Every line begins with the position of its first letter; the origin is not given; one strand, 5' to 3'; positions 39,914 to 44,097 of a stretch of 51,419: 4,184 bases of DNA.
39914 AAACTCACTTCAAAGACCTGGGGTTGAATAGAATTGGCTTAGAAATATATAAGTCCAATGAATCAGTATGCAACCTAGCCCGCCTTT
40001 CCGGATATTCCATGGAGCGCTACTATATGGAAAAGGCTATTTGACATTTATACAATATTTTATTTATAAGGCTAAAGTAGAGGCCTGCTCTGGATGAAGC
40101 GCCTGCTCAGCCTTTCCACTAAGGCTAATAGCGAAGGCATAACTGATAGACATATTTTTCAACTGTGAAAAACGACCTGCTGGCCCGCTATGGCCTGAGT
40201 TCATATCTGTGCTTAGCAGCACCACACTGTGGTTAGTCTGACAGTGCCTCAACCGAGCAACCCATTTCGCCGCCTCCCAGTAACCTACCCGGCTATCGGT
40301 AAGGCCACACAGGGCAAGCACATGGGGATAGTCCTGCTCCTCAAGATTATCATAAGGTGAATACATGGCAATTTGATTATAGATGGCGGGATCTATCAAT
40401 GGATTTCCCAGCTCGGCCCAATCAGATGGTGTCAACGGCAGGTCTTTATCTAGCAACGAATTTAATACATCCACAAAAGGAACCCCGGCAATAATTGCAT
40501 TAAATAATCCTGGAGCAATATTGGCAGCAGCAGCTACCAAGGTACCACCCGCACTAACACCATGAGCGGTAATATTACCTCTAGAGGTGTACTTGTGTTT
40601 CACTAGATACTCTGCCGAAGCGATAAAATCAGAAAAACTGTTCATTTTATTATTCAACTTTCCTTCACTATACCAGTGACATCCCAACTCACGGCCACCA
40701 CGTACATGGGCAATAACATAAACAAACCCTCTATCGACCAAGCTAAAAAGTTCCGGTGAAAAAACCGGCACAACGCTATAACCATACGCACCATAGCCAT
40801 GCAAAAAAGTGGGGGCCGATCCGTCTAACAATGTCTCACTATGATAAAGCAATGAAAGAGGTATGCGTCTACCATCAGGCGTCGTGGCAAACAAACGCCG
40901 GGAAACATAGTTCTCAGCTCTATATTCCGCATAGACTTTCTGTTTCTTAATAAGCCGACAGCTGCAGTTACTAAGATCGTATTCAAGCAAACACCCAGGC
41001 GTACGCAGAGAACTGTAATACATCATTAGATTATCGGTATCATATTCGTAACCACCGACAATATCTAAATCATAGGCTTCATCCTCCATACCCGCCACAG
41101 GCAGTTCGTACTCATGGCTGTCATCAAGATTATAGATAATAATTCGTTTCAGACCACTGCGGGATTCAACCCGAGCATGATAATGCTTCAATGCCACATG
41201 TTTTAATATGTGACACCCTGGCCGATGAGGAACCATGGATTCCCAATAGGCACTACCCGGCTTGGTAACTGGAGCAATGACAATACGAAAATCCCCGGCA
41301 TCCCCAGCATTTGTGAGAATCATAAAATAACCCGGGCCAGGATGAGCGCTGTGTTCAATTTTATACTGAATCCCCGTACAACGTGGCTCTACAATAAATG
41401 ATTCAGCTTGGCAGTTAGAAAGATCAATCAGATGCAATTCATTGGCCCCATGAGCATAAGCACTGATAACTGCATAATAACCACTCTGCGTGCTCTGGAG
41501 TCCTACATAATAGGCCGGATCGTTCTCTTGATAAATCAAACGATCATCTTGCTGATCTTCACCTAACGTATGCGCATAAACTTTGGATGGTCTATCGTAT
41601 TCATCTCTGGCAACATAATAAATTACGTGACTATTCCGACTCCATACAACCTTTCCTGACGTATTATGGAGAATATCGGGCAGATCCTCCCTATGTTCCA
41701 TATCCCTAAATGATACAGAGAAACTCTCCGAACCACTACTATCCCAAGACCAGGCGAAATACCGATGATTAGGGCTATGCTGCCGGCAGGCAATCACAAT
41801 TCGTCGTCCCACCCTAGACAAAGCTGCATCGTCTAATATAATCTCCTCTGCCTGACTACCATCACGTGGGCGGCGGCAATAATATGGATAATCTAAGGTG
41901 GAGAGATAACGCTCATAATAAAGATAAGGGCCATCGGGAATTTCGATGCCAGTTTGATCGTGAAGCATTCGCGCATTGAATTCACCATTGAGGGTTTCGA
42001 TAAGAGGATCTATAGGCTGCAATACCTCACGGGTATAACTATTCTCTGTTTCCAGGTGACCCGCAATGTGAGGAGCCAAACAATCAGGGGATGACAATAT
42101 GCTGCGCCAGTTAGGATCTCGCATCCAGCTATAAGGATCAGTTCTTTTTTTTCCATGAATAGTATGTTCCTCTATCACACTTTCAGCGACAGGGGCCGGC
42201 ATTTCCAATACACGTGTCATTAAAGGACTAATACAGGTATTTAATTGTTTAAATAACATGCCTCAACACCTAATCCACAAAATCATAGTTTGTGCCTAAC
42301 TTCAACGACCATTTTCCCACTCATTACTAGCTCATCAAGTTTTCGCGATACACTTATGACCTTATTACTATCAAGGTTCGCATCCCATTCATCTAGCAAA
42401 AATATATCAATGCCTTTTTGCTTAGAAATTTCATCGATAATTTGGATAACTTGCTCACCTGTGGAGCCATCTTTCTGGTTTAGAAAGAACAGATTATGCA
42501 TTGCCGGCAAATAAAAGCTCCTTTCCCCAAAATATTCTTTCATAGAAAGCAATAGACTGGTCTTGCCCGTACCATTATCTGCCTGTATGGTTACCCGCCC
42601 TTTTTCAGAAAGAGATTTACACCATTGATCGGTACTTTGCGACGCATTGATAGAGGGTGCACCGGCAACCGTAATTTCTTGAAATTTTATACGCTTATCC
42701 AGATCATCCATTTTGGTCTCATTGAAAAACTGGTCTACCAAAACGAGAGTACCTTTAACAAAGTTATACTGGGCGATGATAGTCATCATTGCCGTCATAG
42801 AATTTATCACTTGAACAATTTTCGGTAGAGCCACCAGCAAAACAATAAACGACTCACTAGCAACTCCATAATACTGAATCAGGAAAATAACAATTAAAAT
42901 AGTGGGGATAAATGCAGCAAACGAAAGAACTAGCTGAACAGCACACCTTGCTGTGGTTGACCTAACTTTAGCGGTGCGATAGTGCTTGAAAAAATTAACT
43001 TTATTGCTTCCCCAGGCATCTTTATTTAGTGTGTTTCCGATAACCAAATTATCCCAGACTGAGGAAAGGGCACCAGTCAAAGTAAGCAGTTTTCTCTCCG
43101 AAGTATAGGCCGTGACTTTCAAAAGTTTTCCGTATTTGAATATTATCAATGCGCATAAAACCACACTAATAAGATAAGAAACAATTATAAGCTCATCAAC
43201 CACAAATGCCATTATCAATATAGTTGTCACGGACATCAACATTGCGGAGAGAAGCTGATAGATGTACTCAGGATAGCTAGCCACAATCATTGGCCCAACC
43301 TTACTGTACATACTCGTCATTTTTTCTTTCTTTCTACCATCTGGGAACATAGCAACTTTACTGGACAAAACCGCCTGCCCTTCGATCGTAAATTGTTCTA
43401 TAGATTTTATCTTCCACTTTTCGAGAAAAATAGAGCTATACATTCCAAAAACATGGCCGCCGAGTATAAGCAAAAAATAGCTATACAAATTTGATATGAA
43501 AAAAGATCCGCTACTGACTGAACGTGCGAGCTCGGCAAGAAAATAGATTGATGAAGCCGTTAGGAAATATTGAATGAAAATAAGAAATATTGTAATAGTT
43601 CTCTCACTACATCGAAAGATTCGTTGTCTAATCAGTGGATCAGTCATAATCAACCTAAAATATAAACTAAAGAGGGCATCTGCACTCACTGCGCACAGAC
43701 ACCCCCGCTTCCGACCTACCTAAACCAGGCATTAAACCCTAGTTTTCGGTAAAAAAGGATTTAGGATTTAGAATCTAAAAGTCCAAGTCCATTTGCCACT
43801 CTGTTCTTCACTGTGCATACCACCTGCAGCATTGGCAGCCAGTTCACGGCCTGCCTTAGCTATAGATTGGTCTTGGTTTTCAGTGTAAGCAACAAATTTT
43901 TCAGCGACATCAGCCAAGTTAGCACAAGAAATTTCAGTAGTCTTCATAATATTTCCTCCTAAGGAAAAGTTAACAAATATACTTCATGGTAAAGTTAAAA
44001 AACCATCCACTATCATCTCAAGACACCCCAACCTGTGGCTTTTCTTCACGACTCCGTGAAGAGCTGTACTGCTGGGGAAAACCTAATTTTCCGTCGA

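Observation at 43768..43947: Unannotated precursor peptide with a Gly-Gly motif and an aromatic C-terminal core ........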

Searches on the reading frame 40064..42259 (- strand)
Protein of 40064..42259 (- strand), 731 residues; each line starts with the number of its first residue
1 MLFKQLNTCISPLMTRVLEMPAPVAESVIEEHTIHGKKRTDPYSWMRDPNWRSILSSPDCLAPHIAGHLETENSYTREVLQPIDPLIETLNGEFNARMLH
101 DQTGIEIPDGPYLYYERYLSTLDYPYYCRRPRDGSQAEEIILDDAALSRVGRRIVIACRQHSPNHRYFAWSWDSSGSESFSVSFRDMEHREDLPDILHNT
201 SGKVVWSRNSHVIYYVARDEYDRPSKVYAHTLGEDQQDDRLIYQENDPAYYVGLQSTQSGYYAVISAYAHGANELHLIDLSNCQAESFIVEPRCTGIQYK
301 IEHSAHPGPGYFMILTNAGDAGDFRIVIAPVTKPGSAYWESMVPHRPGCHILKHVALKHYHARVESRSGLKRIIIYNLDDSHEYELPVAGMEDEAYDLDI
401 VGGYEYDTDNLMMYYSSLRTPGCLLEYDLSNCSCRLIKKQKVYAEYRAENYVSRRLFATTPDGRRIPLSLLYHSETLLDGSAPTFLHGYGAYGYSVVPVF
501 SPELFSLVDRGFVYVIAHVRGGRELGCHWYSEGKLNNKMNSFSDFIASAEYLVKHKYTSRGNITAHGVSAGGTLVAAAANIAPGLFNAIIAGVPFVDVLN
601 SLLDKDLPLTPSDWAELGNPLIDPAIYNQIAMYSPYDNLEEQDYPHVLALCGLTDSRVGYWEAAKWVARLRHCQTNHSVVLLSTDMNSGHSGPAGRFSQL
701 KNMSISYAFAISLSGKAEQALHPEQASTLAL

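Call 4: search_protein_families(library=pfam, proteins=[window:40064-42259:-], max_evalue=0.01)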
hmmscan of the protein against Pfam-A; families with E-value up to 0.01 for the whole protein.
window:40064-42259:- (731 aa): 3 families
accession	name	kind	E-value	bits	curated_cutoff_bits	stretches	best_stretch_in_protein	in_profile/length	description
PF02897.21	Peptidase_S9_N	-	4.9e-70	236.8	24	1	31-439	10-413/414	Prolyl oligopeptidase, N-terminal beta-propeller domain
PF00326.27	Peptidase_S9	-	6.3e-55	186.4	22.6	1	500-713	3-209/213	Prolyl oligopeptidase family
PF02129.25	Peptidase_S15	-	2.7e-07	31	23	1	483-607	46-142/262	X-Pro dipeptidyl-peptidase (S15 family)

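Call 5: search_protein_families(library=ncbifam, proteins=[window:40064-42259:-], max_evalue=0.01)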
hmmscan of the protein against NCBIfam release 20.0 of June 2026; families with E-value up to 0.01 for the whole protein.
window:40064-42259:- (731 aa): 2 families
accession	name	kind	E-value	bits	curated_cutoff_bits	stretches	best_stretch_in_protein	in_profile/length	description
NF007511.0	PRK10115.1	equivalog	1.3e-126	423.7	1313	1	23-716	3-678/686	oligopeptidase B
NF053518.1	DipepPtdsDpp5Prph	equivalog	7.2e-05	21.5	900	1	404-595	347-540/655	dipeptidyl-peptidase Dpp5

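Call 45: search_solved_structures(query=window:40064-42259:-, max_evalue=1e-20, show_alignments=1)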
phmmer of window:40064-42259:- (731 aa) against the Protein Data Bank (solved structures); distinct sequences matched with E-value up to 1e-20: 45.
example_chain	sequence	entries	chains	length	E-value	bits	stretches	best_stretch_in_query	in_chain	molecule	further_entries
7ywp_A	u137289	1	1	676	8.7e-122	410.7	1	23-714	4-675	Oligopeptidase B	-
7zjz_A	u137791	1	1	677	2.1e-121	409.4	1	21-714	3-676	Oligopeptidase B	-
7ne7_A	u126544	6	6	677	1.2e-120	406.9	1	21-714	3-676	Oligopeptidase B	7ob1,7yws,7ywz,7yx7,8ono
7ne4_A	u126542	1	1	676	1.4e-120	406.7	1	23-714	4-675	Oligopeptidase B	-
7ne5_A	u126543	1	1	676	3e-120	405.6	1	23-714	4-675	Oligopeptidase B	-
2xe4_A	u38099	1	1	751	6.8e-118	397.8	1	38-710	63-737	OLIGOPEPTIDASE B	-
4bp8_A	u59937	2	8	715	1e-117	397.2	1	37-711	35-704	OLIGOPEPTIDASE B | OLIGOPEPTIDASSE B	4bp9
7vgb_A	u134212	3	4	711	4.1e-55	190.2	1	34-712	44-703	prolyl oligopeptidase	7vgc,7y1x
3iuj_A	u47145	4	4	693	7.6e-54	186.1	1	35-716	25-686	Prolyl endopeptidase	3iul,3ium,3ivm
3iun_A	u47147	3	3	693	3.5e-53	183.9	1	35-716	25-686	Prolyl Endopeptidase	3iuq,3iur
3mun_A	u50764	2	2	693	1.1e-52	182.2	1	36-716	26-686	Prolyl endopeptidase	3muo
6jci_A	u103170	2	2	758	1.2e-52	182.1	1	29-692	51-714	Prolyl endopeptidase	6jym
2bkl_A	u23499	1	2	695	3.6e-51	177.2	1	20-702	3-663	PROLYL ENDOPEPTIDASE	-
3ddu_A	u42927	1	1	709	3e-49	170.9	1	34-709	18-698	Prolyl endopeptidase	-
7obm_A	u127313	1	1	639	6.5e-49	169.8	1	156-677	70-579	Prolyl endopeptidase-like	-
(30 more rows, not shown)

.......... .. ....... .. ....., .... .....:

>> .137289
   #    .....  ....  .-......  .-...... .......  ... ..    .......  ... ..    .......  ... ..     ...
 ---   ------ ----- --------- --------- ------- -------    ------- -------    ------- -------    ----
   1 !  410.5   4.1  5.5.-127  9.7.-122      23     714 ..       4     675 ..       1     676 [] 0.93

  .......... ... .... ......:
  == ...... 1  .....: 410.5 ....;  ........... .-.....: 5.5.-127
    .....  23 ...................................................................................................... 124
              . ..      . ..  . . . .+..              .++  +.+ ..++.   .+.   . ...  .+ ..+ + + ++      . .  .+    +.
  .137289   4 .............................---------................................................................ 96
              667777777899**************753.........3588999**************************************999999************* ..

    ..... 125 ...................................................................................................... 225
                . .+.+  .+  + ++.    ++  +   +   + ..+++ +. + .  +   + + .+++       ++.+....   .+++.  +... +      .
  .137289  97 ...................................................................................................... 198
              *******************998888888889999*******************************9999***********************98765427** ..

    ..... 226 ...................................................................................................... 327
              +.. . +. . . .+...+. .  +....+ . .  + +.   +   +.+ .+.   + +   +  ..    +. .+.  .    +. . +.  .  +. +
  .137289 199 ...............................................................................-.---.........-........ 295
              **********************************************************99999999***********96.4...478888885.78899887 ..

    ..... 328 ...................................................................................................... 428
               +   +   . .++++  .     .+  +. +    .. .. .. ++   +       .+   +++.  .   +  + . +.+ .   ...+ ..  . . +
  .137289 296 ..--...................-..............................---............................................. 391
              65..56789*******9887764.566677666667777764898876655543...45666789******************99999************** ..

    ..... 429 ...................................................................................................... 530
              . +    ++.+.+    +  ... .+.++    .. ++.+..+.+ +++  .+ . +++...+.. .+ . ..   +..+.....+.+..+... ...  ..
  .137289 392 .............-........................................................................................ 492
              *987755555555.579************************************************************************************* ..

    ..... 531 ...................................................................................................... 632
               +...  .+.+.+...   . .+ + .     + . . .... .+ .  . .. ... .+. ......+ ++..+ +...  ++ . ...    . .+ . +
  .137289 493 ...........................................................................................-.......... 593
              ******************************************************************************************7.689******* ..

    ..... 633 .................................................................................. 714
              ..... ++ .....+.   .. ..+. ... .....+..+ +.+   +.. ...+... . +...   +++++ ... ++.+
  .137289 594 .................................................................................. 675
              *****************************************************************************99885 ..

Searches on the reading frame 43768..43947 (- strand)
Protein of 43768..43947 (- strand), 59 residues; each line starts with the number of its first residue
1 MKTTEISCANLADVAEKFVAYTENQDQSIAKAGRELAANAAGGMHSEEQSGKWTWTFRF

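Call 4: search_protein_families(library=pfam, proteins=[window:43768-43947:-], max_evalue=0.01)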
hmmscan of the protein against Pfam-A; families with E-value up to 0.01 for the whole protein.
window:43768-43947:- (59 aa): 0 families

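Call 5: search_protein_families(library=ncbifam, proteins=[window:43768-43947:-], max_evalue=0.01)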
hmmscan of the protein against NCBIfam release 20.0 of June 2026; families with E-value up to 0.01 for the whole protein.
window:43768-43947:- (59 aa): 0 families

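Call 8: find_homologous_proteins(query=window:43771-43947:-, max_evalue=0.01)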
Query window:43771-43947:- (59 aa): 1 proteins with E <= 0.01 among 1 candidates.
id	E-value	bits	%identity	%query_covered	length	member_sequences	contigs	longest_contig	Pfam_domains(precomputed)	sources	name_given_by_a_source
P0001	7.2e-32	125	100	100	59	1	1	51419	-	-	-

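Call 75: search_protein_representatives(protein=window:43771-43947:-)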
Query: 59 residues. Proteins with E-value up to 0.001 (for the whole library): 2; up to 1e-10: 2; up to 1e-30: 1. The best 2 are listed.
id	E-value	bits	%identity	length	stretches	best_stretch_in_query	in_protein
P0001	2.3e-32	124.6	100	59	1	1-59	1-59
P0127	1.4e-13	66.0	53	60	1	2-59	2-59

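Call 78: find_encoding_contigs(protein=P0127, flank=10000, max_places=5)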
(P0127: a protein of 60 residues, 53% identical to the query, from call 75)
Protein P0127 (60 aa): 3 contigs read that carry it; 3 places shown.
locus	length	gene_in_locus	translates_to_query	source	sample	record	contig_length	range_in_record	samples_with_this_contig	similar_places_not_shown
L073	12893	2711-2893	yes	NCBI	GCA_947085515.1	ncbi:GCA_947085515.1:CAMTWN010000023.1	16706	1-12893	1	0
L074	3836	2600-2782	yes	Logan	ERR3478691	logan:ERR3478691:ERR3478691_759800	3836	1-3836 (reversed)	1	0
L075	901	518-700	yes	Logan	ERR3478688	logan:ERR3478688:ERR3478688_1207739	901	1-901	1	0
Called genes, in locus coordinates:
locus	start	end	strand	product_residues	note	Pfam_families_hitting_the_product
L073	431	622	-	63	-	-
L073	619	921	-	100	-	PF01527:HTH_Tnp_1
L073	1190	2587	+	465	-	PF04055:Radical_SAM, PF13186:SPASM (weak)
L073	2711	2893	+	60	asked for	-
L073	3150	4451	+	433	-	-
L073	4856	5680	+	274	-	-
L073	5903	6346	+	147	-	PF00583:Acetyltransf_1 (weak)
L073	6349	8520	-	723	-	PF02897:Peptidase_S9_N, PF00326:Peptidase_S9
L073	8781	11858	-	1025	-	PF00873:ACR_tran, PF03176:MMPL (faint)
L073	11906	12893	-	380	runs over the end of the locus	PF00364:Biotin_lipoyl (faint), PF25917:BSH_RND (weak), PF25973:BSH_CzcB, PF25919:BSH_CusB (weak), PF25954:Beta-barrel_RND_2 (weak), PF25967:RND-MFP_C (weak), PF25989:YknX_C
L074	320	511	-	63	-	-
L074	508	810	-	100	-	PF01527:HTH_Tnp_1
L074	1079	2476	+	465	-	PF04055:Radical_SAM, PF13186:SPASM (weak)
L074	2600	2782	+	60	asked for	-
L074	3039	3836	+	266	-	?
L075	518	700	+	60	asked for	-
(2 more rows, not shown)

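Call 79: list_cluster_members(proteins=[P0127, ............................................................, P0003])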
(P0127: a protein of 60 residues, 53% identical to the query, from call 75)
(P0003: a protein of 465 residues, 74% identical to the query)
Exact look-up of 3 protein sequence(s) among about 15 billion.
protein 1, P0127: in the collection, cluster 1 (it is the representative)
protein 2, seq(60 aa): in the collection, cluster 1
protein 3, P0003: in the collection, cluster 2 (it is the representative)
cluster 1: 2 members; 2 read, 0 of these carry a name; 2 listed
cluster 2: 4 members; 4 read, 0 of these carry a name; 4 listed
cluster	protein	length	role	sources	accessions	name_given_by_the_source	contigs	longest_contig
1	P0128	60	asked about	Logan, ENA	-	-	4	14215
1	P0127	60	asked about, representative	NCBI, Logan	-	-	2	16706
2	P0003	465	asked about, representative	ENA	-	-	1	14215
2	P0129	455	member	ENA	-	-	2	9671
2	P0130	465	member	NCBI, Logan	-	-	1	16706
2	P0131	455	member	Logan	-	-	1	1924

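Call 81: search_solved_structures(query=L073:3150-4448:+, max_evalue=10, show_alignments=2)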
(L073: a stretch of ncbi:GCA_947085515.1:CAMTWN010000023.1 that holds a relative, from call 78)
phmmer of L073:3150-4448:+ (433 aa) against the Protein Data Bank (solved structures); distinct sequences matched with E-value up to 10: 0.

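Call 82: search_protein_families(library=ncbifam, proteins=[L073:3150-4448:+, L073:4856-5677:+], max_evalue=10)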
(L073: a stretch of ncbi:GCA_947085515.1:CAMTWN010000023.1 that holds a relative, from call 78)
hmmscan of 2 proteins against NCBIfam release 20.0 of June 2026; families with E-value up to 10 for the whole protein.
L073:3150-4448:+ (433 aa): 2 families
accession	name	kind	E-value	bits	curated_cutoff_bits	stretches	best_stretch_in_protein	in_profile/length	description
NF047779.1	Omp85_fam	subfamily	3.3e-11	43.3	200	1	309-428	309-418/423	Omp85 family outer membrane protein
TIGR03303.1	OM_YaeT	equivalog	0.00015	20.3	297.15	1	181-406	514-711/741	outer membrane protein assembly factor BamA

L073:4856-5677:+ (274 aa): 0 families

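Call 97: search_protein_families(library=ncbifam, proteins=[window:43771-43947:-], max_evalue=10)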
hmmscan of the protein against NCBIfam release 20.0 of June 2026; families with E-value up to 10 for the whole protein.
seq(59 aa): 0 families
